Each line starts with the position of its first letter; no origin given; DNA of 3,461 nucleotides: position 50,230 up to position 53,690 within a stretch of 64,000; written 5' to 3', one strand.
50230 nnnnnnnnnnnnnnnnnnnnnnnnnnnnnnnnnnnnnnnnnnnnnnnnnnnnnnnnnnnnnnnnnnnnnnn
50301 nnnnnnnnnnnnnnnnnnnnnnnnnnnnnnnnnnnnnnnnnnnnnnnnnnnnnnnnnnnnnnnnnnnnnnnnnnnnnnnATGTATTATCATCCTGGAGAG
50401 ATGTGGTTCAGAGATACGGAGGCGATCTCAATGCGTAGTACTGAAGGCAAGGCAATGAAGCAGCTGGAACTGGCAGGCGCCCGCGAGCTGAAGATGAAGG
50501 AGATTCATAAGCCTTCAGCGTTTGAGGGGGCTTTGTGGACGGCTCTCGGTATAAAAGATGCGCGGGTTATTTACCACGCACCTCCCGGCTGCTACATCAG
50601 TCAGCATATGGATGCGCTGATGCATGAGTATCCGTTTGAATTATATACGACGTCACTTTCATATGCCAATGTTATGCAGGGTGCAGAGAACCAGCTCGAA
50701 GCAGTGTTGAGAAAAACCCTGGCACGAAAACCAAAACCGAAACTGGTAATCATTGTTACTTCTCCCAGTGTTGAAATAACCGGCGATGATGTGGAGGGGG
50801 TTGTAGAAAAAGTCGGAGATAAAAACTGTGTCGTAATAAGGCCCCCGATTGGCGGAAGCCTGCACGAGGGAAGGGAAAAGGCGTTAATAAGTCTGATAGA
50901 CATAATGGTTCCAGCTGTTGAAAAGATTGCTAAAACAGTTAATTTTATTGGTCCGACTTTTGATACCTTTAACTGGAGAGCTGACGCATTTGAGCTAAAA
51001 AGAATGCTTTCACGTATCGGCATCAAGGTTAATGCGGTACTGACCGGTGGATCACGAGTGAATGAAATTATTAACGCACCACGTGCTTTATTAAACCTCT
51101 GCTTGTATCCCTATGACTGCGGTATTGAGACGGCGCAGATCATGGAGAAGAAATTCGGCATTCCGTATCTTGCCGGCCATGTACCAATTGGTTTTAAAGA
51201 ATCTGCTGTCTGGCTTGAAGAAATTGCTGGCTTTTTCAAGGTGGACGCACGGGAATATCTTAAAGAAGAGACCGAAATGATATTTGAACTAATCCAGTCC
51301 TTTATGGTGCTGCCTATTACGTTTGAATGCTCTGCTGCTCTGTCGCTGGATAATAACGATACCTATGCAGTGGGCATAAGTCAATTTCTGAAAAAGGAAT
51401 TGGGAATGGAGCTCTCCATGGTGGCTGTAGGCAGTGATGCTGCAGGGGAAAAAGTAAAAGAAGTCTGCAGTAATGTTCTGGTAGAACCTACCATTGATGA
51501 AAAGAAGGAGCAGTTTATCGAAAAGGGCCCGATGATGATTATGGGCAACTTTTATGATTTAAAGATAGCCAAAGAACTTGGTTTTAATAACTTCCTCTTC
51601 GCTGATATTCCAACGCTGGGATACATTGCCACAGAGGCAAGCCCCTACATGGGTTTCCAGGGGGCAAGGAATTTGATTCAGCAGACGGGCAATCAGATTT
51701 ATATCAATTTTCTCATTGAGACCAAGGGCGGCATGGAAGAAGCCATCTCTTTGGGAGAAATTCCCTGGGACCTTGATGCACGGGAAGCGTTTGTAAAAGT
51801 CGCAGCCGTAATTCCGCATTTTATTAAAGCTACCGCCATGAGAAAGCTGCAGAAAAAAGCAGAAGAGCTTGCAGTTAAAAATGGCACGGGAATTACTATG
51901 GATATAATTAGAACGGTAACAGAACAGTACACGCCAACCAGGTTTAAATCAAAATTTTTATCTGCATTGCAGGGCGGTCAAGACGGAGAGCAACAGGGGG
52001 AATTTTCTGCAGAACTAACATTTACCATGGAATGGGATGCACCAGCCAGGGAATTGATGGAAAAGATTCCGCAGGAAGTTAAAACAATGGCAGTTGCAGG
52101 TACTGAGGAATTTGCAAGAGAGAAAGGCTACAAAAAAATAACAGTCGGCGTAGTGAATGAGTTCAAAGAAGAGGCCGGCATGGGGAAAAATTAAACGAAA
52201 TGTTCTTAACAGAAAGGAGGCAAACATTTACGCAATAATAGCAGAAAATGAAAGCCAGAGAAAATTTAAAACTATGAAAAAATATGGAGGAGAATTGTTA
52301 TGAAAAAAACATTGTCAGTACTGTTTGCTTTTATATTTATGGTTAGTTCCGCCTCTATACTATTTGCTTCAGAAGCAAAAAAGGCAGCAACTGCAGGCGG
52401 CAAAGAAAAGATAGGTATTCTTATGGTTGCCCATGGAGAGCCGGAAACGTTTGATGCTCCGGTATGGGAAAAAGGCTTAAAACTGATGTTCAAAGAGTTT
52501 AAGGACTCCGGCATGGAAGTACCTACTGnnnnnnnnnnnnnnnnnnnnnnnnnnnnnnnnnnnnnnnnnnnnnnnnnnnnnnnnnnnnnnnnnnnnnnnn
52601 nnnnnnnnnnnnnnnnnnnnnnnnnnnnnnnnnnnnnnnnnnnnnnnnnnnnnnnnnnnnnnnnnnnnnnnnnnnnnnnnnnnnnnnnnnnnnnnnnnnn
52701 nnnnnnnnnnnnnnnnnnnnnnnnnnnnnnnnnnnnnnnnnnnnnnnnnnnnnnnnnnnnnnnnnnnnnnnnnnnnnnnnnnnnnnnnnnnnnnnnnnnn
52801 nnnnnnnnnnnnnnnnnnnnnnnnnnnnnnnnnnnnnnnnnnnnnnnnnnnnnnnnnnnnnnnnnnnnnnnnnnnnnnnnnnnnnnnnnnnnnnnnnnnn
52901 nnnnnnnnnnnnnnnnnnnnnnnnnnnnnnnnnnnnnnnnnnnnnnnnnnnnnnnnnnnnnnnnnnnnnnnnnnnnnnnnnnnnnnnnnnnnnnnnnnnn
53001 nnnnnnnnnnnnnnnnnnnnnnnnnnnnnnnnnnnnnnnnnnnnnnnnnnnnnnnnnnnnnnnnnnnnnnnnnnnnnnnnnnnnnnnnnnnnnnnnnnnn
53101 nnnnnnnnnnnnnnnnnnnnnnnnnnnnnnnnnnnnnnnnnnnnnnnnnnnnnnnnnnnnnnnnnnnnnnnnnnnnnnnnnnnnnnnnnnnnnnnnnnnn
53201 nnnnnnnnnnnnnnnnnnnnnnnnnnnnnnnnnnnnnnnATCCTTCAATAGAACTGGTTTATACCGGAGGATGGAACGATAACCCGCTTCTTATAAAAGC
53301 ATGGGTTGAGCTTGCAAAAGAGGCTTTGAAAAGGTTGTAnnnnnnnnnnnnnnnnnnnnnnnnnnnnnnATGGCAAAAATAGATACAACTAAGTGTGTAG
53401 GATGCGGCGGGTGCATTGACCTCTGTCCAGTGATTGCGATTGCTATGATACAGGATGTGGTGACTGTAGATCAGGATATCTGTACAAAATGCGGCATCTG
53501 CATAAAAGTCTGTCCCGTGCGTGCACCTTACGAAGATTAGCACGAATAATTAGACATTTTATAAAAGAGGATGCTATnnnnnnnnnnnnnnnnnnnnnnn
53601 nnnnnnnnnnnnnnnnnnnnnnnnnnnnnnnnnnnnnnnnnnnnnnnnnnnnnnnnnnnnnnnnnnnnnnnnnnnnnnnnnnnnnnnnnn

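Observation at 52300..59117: Three paralogous class-II chelatase-fold proteins with different localisation signals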

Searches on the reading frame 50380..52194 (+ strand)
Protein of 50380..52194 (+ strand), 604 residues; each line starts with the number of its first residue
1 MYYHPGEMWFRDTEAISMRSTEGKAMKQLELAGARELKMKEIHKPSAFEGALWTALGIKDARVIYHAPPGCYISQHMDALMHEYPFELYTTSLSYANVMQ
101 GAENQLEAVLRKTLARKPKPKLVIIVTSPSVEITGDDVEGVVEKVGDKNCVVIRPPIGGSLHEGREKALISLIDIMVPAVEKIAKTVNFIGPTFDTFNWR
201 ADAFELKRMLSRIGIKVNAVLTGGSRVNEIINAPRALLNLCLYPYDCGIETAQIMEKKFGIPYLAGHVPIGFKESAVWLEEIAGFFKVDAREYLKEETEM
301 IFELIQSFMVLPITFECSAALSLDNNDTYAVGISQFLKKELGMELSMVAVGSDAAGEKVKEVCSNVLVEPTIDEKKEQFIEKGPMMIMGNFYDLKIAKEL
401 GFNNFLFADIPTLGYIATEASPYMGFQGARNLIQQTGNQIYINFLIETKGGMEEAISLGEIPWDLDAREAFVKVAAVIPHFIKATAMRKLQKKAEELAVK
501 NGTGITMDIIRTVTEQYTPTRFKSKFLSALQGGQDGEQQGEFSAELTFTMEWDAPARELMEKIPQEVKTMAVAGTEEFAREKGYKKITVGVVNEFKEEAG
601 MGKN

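Call 6: search_protein_families(library=pfam, max_evalue=0.01, proteins=[window:50380-52194:+])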
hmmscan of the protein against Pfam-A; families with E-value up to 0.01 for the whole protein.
window:50380-52194:+ (604 aa): 2 families
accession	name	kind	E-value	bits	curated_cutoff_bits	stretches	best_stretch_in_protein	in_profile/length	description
PF00148.24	Oxidored_nitro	-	6.3e-67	226.6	28.6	1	46-439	1-397/399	Nitrogenase component 1 type Oxidoreductase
PF08369.16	PCP_red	-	1.1e-11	45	32.5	1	552-596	1-45/45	Proto-chlorophyllide reductase 57 kD subunit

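Call 11: search_protein_families(library=ncbifam, max_evalue=0.01, proteins=[window:50380-52194:+])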
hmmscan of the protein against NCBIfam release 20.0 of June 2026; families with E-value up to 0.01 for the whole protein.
window:50380-52194:+ (604 aa): 18 families
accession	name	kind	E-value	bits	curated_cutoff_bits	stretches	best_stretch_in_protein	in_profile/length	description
TIGR01278.1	DPOR_BchB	equivalog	2e-45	155.6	490.35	2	46-442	11-419/512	ferredoxin:protochlorophyllide reductase (ATP-dependent) subunit B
NF002789.0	PRK02910.1-3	equivalog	3.1e-40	138.6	509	2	47-434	12-419/535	ferredoxin:protochlorophyllide reductase (ATP-dependent) subunit B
TIGR02014.1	BchZ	equivalog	7.9e-33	114.1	529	1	43-504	6-461/468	chlorophyllide a reductase subunit Z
TIGR01283.1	nifE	equivalog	5.3e-22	78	505.1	1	29-309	27-322/459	nitrogenase iron-molybdenum cofactor biosynthesis protein NifE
TIGR01862.1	N2-ase-Ialpha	subfamily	6e-22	77.9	486.05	1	57-441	48-438/444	nitrogenase component I subunit alpha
NF002790.0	PRK02910.1-4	equivalog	1.8e-21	76.4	912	1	186-432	168-414/530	ferredoxin:protochlorophyllide reductase (ATP-dependent) subunit B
TIGR01284.1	alt_nitrog_alph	subfamily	2.2e-21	75.9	512.8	1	47-441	47-445/457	nitrogenase subunit alpha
NF011047.0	PRK14477.1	equivalog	3.2e-21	74.9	1229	2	40-190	492-650/917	bifunctional nitrogenase iron-molybdenum cofactor biosynthesis protein NifEN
TIGR02931.1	anfK_nitrog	equivalog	2.5e-17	62.7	853.85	2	50-148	23-122/461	Fe-only nitrogenase subunit beta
TIGR02932.1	vnfK_nitrog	equivalog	9.1e-16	57.7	873.95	1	50-356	20-346/457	V-containing nitrogenase subunit beta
TIGR01860.1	VNFD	equivalog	3.6e-15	55.6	823.1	1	48-291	50-302/461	nitrogenase vanadium-iron protein, alpha chain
TIGR01282.1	nifD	equivalog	4.7e-15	55.2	653.55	1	58-301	63-314/466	nitrogenase molybdenum-iron protein alpha chain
TIGR01861.1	ANFD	equivalog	2.7e-09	36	873.8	1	58-291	62-303/513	nitrogenase iron-iron protein, alpha chain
TIGR01285.1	nifN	equivalog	5.7e-09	35.4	326.8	1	44-216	16-197/433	nitrogenase iron-molybdenum cofactor biosynthesis protein NifN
NF002768.0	PRK02842.1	equivalog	1.3e-08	34.2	324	1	102-346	80-314/423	ferredoxin:protochlorophyllide reductase (ATP-dependent) subunit N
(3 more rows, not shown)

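Call 77: search_solved_structures(query=window:50380-52194:+, max_evalue=0.001, show_alignments=2)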
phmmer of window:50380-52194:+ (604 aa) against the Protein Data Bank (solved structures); distinct sequences matched with E-value up to 0.001: 31.
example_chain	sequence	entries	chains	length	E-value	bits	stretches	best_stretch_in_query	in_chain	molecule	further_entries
2xdq_B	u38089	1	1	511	7.3e-19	70.9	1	47-442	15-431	LIGHT-INDEPENDENT PROTOCHLOROPHYLLIDE REDUCTASE SUBUNIT B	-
9d9u_C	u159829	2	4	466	2.3e-18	69.2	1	50-433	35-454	Nitrogenase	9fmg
8vqi_B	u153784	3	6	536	7.1e-17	64.3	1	49-433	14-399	Light-independent protochlorophyllide reductase subunit B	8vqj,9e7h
9buo_B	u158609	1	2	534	9.4e-17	63.9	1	49-433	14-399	Light-independent protochlorophyllide reductase subunit B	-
8vqh_B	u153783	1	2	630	1.5e-16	63.2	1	48-433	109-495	Light-independent protochlorophyllide reductase subunit B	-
3aet_B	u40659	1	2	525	2.3e-16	62.6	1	49-433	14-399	Light-independent protochlorophyllide reductase subunit B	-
8boq_B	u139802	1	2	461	6.7e-16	61.1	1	50-147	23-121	Fe-only nitrogenase, beta subunit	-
2ynm_D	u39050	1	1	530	9.2e-16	60.6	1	186-432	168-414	LIGHT-INDEPENDENT PROTOCHLOROPHYLLIDE REDUCTASE SUBUNIT B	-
3aeu_B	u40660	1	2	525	3.8e-15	58.6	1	49-433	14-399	Light-independent protochlorophyllide reductase subunit B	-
9i0g_A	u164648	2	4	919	6.9e-15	57.7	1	44-283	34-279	Nitrogenase iron-molybdenum cofactor biosynthesis protein NifE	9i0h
3aek_B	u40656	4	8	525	8.7e-15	57.4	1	49-433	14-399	Light-independent protochlorophyllide reductase subunit B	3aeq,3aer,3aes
9efu_B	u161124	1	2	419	2.4e-14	55.9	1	49-433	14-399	Light-independent protochlorophyllide reductase subunit B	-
8oie_C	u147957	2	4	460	2.5e-14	55.9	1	49-357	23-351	Nitrogenase iron-iron protein, beta subunit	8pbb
5n6y_E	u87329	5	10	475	2.9e-12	49.1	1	50-143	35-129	Nitrogenase vanadium-iron protein beta chain | Vanadium nitrogenase beta subunit, vnfK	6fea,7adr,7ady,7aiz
5n6y_A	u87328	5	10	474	3.6e-12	48.7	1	43-291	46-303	Nitrogenase vanadium-iron protein alpha chain | Nitrogenase protein alpha chain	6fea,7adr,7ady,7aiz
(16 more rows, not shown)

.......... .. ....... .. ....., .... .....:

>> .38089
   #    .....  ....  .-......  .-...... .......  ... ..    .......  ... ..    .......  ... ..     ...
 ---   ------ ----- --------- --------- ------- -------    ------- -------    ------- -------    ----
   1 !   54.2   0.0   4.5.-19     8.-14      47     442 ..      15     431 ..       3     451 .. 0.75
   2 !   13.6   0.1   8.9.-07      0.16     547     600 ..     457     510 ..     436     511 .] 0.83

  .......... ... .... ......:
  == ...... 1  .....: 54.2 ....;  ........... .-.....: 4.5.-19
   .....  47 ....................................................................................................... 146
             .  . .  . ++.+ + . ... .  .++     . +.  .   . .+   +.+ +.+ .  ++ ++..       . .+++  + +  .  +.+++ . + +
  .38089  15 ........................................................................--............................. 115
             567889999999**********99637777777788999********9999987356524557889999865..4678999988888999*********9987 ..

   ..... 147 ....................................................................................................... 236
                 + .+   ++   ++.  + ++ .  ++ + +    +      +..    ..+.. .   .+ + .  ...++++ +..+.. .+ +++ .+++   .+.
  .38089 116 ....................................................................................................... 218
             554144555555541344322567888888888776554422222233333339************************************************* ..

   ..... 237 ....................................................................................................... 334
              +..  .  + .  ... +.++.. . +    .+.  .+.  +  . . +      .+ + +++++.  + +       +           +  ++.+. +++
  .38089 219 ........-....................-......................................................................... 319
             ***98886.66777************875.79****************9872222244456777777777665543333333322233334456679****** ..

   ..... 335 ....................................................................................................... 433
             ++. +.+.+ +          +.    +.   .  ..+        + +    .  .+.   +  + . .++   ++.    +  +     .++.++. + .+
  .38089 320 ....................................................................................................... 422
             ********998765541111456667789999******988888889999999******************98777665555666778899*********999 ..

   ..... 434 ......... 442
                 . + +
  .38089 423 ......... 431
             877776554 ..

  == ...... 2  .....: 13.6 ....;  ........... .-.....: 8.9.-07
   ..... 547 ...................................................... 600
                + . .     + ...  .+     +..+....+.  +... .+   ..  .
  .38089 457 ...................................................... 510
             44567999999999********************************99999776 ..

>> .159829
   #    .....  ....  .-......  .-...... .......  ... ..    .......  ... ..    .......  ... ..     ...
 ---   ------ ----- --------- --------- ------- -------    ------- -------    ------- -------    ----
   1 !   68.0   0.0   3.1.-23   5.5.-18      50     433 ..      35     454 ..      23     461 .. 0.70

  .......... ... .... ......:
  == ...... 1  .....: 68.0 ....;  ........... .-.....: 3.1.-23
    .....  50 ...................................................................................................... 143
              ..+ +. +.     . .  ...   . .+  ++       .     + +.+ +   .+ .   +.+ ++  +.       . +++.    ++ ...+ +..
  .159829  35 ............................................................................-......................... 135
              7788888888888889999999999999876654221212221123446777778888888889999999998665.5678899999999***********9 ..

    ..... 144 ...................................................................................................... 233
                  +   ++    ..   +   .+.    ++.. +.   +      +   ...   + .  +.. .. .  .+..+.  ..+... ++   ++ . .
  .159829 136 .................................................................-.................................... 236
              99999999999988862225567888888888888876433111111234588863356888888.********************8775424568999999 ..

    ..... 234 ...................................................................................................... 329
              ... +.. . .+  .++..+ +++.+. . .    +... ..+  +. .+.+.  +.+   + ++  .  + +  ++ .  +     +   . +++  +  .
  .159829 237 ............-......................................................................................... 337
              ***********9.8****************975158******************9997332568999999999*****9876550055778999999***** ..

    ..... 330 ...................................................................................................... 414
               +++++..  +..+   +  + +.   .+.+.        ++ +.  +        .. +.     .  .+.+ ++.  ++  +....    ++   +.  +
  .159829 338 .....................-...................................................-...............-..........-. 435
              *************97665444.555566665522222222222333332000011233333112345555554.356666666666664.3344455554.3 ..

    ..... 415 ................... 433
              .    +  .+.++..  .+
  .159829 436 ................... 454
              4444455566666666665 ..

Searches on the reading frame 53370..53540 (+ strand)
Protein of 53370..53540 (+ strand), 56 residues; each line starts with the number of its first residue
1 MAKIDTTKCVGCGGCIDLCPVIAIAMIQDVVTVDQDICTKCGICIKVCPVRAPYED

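Call 6: search_protein_families(library=pfam, max_evalue=0.01, proteins=[window:53370-53540:+])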
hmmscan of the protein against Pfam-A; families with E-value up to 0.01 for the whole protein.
window:53370-53540:+ (56 aa): 16 families
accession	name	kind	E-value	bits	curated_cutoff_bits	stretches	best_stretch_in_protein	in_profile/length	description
PF00037.32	Fer4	-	3.1e-14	52.5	21.1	2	31-53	1-23/24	4Fe-4S binding domain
PF12837.12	Fer4_6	-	9.2e-14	51.1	25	2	30-52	1-23/24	4Fe-4S binding domain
PF13237.11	Fer4_10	-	3.6e-13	49.7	25.5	2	2-49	2-53/53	4Fe-4S dicluster domain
PF12838.12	Fer4_7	-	9.6e-12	45.6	27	2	8-52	1-52/52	4Fe-4S dicluster domain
PF12797.12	Fer4_2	-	5.6e-11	42.1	24.5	2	30-50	2-22/22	4Fe-4S binding domain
PF14697.11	Fer4_21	-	1.1e-10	41.9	35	1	2-50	1-53/59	4Fe-4S dicluster domain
PF13187.11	Fer4_9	-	1.1e-08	35.4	27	2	8-51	1-50/52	4Fe-4S dicluster domain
PF12800.12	Fer4_4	-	6.3e-08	32.7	24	2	7-21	2-16/17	4Fe-4S binding domain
PF25160.1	LdpA_Fe-S-bd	-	1.3e-07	31.8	27.6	2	18-51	12-41/49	LdpA Fe-S cluster-binding domain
PF12798.12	Fer4_3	-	9.8e-07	29.6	27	1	38-52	1-15/15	4Fe-4S binding domain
PF13484.11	Fer4_16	-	2.2e-06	28.8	30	1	8-27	1-20/66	4Fe-4S double cluster binding domain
PF13459.11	Fer4_15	-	5.1e-06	27.5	22.4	0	31-49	1-19/66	4Fe-4S single cluster domain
PF13183.11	Fer4_8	-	7.7e-05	23.6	27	0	36-50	3-17/68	4Fe-4S dicluster domain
PF17179.9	Fer4_22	-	0.0002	22.6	27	0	3-21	75-93/95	4Fe-4S dicluster domain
PF13534.11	Fer4_17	-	0.00032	21.6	22.2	0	8-24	1-17/61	4Fe-4S dicluster domain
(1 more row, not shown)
